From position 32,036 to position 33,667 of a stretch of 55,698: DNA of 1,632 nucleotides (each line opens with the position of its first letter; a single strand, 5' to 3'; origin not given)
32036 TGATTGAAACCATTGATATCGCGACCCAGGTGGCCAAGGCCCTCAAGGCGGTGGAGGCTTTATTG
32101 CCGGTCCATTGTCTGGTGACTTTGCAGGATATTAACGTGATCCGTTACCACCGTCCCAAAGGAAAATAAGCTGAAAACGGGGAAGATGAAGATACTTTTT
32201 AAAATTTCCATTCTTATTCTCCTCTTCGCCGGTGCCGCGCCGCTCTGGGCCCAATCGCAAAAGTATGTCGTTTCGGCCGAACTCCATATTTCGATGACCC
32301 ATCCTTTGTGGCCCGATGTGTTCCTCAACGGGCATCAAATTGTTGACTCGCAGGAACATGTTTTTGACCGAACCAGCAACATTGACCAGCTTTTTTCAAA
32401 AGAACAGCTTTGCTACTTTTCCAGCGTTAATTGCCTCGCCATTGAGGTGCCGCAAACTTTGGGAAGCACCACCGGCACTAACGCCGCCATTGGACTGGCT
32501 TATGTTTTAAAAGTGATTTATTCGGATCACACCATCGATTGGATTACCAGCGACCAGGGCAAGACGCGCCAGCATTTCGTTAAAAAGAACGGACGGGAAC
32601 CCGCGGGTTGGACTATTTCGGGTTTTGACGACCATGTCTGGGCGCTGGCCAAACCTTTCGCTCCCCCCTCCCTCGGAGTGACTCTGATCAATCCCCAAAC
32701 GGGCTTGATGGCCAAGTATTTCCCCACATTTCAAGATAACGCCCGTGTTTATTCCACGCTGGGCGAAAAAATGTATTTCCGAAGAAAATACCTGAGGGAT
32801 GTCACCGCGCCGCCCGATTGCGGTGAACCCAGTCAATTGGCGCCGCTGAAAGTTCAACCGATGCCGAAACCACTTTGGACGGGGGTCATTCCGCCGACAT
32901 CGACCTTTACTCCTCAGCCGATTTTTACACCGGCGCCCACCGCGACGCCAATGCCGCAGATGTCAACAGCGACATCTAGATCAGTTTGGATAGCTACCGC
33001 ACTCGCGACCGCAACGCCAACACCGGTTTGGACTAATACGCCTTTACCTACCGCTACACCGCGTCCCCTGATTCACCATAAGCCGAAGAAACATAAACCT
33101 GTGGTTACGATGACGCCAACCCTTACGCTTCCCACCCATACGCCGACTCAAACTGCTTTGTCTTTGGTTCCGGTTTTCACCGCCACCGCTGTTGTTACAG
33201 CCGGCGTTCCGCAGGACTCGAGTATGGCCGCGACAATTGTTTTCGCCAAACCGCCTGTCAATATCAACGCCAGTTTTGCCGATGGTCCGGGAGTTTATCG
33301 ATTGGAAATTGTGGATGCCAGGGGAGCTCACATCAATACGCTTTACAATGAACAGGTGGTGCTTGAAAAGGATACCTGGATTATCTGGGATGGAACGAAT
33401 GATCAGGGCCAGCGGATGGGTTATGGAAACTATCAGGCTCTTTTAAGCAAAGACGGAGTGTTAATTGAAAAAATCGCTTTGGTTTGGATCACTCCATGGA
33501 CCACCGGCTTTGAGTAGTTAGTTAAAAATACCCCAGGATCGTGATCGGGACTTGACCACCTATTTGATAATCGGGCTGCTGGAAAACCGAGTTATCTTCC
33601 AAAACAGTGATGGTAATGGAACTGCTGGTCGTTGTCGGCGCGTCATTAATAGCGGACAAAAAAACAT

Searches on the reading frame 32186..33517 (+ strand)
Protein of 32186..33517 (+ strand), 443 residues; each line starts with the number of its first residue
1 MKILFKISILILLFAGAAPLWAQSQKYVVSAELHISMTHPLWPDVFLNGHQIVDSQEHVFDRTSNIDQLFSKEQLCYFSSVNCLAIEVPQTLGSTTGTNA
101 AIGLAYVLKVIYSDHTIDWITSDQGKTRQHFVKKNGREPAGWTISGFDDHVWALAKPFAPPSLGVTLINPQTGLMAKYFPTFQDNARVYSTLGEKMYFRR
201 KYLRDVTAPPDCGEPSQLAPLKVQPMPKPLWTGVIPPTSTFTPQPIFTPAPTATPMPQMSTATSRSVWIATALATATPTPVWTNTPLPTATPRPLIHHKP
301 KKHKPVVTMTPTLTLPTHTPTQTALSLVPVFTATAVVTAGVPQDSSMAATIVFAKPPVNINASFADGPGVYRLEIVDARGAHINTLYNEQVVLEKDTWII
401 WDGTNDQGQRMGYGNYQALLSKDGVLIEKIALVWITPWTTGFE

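Call 10: search_protein_families(library=pfam, proteins=[window:32186-33517:+], max_evalue=0.01)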
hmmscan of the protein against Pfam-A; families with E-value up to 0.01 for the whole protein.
window:32186-33517:+ (443 aa): 1 family
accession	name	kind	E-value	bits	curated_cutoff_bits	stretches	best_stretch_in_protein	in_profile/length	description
PF13860.13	FlgD_ig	-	0.0065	16.9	27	0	370-418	24-71/79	FlgD Ig-like domain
